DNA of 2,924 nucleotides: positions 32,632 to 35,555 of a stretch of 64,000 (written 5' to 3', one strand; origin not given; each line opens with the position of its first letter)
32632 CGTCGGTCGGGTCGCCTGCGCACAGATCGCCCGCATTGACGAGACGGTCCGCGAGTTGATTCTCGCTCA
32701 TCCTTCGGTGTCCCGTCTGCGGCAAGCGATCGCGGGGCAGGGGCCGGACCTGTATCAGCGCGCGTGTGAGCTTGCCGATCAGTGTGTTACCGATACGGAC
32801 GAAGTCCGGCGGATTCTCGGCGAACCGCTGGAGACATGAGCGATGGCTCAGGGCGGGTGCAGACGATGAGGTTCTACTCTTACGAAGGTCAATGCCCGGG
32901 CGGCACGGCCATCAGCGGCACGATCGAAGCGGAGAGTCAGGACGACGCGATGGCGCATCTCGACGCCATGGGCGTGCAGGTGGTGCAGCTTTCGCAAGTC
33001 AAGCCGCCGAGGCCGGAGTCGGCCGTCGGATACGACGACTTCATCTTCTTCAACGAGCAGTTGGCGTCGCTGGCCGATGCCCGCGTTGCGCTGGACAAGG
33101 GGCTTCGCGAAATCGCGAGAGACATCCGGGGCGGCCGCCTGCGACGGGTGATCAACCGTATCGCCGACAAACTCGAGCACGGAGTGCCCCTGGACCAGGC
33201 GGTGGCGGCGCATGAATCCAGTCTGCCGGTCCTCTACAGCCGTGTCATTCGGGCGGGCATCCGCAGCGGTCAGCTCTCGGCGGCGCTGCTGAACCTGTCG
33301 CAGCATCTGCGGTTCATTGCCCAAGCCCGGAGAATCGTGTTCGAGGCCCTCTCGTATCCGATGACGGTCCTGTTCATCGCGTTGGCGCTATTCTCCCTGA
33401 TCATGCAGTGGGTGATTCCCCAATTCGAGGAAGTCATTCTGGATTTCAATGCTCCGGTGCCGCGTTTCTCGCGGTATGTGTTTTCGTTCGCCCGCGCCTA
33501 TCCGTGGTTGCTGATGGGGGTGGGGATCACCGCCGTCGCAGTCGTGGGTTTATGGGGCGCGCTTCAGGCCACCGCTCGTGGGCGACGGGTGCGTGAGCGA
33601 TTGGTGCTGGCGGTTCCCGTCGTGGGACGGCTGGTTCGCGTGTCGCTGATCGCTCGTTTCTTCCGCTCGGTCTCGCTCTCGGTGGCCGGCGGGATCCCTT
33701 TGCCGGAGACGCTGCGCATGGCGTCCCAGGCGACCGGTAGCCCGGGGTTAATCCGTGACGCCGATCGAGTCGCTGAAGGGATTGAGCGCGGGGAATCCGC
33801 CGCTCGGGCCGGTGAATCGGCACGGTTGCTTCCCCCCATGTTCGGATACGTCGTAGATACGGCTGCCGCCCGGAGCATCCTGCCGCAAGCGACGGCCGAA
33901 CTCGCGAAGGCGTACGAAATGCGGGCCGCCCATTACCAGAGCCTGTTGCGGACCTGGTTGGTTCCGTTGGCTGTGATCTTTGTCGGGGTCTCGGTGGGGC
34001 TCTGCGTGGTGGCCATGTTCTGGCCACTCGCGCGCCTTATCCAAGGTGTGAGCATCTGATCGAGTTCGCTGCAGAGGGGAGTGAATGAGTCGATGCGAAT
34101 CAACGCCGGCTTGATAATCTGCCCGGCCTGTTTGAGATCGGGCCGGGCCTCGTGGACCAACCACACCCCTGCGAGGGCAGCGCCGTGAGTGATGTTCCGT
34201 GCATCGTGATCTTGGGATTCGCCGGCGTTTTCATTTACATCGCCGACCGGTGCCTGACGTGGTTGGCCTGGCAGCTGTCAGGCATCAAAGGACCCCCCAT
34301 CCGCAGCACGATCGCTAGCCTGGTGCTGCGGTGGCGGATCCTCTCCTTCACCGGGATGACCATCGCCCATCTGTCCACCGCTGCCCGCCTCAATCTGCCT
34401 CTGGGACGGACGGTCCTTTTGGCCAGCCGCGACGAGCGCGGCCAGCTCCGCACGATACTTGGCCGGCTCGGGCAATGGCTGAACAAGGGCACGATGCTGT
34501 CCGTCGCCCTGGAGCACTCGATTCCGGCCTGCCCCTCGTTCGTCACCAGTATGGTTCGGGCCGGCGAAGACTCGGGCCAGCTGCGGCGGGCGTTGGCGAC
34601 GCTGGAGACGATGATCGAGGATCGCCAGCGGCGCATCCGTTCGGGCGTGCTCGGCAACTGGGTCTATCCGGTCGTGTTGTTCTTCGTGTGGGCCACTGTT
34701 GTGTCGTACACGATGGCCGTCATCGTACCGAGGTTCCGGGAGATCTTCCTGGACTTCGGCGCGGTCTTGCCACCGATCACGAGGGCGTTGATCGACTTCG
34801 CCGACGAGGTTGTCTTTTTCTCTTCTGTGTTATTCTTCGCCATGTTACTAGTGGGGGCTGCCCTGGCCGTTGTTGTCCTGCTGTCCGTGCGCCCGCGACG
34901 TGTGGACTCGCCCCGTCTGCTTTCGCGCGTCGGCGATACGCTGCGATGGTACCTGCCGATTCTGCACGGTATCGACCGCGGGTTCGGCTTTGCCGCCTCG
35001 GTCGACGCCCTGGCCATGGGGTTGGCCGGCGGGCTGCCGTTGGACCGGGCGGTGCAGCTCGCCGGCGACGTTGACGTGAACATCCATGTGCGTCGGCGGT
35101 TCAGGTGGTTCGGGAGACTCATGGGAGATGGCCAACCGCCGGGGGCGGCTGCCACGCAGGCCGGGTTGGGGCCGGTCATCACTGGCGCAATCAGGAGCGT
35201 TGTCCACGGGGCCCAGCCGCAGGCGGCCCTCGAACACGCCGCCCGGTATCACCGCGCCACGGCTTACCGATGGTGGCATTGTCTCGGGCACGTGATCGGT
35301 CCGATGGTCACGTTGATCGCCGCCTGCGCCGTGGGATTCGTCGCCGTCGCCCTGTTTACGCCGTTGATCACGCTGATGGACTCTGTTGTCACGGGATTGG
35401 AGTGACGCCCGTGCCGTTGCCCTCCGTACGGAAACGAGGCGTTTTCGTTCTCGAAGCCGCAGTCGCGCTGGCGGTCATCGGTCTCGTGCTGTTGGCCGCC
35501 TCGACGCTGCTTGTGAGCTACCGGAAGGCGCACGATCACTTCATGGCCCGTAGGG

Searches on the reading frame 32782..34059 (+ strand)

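Call 66: search_protein_families(library=pfam, proteins=[window:32782-34059:+], max_evalue=0.00001)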
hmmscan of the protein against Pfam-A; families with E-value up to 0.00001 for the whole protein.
window:32782-34059:+ (425 aa): 1 family
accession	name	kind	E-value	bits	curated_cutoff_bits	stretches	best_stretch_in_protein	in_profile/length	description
PF00482.28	T2SSF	-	1e-34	119.6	25.2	2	92-213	3-125/125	Type II secretion system (T2SS), protein F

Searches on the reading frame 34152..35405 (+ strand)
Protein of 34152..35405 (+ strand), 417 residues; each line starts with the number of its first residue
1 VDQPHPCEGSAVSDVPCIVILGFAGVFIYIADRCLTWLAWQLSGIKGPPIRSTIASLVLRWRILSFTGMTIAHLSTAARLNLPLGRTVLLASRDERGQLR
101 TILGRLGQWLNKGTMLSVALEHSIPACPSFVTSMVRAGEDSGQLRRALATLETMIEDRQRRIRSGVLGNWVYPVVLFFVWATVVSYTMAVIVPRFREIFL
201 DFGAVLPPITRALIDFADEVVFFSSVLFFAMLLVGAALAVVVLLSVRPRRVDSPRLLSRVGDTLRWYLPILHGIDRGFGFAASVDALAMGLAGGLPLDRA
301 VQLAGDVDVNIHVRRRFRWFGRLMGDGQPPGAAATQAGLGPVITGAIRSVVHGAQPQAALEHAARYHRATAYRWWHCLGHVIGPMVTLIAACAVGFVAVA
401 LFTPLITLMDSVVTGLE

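Call 66: search_protein_families(library=pfam, proteins=[window:34152-35405:+], max_evalue=0.00001)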
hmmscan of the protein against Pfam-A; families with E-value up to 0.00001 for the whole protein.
window:34152-35405:+ (417 aa): 1 family
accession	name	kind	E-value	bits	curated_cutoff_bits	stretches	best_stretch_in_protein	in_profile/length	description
PF00482.28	T2SSF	-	2e-25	89.6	25.2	2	72-193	3-125/125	Type II secretion system (T2SS), protein F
